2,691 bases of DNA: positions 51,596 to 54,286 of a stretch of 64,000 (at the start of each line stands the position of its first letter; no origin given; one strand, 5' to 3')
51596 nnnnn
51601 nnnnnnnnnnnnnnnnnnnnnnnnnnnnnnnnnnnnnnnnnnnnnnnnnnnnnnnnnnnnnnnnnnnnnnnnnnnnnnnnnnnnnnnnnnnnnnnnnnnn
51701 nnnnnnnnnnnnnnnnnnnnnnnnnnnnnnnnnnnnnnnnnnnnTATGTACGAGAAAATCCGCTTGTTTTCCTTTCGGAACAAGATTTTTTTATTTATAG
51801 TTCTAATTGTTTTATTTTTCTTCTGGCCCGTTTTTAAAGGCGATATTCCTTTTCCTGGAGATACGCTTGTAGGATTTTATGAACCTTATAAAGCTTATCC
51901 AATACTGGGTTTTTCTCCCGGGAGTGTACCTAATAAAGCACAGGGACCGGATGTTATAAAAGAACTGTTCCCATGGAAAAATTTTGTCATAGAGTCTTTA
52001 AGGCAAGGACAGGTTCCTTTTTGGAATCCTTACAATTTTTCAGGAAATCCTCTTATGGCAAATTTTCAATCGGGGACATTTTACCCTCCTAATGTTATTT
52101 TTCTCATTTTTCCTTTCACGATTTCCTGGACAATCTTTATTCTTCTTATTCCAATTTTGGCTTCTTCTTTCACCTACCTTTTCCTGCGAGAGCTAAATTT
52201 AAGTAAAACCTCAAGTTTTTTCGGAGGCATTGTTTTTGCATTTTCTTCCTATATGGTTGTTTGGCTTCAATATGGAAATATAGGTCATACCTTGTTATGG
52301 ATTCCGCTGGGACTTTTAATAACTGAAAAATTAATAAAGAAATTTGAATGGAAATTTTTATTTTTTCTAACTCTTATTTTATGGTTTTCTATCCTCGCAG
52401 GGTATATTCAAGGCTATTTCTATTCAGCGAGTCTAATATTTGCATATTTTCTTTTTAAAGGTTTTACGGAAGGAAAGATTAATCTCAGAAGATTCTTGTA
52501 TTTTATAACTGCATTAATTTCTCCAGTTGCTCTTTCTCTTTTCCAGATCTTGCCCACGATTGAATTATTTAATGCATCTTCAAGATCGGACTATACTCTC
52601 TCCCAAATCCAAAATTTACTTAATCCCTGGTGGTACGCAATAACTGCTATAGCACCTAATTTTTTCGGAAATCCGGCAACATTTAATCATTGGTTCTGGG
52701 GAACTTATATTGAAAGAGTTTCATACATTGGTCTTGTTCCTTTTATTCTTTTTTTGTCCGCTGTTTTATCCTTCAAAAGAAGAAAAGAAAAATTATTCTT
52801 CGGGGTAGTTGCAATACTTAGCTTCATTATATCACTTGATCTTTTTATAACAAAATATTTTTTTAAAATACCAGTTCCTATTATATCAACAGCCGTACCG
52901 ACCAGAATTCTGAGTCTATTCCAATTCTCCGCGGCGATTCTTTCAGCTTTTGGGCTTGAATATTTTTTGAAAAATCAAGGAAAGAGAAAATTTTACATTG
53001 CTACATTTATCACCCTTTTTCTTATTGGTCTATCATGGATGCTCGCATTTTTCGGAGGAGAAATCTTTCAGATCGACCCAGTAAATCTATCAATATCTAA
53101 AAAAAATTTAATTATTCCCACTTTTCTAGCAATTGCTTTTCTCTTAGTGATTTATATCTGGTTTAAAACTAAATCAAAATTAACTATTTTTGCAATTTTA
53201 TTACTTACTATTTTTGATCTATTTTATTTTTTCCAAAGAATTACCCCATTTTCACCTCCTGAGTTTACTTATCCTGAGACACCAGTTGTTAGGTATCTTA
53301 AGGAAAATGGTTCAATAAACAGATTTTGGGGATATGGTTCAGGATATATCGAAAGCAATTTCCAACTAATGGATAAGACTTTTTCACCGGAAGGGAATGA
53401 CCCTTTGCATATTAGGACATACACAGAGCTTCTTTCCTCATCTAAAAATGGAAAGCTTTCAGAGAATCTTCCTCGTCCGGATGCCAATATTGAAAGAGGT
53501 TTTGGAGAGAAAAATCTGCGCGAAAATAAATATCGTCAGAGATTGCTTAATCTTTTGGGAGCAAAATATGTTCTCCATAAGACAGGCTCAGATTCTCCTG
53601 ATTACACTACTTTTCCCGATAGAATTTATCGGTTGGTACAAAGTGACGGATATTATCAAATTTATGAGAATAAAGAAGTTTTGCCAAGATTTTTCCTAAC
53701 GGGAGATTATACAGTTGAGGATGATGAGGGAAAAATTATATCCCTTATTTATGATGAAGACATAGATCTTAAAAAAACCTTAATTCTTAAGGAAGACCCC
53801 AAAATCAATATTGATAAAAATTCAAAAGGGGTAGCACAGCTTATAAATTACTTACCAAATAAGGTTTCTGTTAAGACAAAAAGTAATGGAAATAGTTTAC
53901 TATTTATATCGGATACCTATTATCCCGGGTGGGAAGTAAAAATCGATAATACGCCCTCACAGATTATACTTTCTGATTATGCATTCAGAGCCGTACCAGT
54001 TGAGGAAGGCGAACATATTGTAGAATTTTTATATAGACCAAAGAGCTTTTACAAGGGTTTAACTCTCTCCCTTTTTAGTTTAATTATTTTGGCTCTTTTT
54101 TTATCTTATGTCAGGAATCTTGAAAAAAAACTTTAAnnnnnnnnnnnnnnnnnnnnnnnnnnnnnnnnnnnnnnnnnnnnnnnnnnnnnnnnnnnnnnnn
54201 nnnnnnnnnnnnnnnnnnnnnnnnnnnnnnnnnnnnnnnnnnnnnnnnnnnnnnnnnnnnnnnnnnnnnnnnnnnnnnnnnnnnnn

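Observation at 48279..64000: Large glycosylation cluster: five GT2 enzymes, a Wzx flippase, and six GT-C-type polytopic proteins including two YfhO paralogues and an unknown paralogous pair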

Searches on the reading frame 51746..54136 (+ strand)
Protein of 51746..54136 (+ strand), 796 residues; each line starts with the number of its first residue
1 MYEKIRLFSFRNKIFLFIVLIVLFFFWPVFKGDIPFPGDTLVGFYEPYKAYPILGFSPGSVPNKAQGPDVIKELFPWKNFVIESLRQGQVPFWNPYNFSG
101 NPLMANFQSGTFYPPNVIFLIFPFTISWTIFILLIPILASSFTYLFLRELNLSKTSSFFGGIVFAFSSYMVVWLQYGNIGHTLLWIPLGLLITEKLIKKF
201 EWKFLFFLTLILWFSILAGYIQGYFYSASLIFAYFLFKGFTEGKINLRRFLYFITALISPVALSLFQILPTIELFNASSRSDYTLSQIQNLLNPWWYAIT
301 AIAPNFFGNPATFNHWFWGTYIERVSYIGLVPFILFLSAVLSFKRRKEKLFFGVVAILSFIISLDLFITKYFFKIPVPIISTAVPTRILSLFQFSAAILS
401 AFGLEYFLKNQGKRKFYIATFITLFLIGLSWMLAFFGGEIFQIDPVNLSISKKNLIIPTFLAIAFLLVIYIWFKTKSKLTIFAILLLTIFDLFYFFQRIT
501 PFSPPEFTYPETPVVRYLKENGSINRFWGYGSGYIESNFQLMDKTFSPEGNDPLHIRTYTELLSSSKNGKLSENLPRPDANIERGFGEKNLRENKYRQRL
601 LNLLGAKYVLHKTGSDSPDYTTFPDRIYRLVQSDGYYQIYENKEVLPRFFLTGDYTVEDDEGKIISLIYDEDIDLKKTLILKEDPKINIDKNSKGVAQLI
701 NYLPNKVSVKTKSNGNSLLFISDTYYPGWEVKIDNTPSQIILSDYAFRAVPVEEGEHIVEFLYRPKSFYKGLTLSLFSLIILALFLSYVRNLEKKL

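Call 3: search_protein_families(library=pfam, proteins=[window:51746-54136:+], max_evalue=0.01)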
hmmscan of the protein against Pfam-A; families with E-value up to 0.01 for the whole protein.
window:51746-54136:+ (796 aa): 1 family
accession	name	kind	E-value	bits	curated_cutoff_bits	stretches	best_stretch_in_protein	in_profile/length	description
PF09586.16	YfhO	-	1.7e-27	96.7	28.5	2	129-653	89-595/835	Bacterial membrane protein YfhO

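Call 7: search_protein_families(library=ncbifam, proteins=[window:51746-54136:+], max_evalue=0.01)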
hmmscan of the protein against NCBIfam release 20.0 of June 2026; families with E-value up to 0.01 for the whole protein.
window:51746-54136:+ (796 aa): 2 families
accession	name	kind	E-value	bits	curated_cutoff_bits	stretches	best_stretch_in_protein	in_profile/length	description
NF047590.1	GlcsyltransPgfM2Strep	equivalog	8.5e-07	27.5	1500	1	702-785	787-876/884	glycosyltransferase PgfM2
NF047589.1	GlcsyltransPgfM1Strep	equivalog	2.9e-06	25.6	1400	1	716-785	881-950/955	glycosyltransferase PgfM1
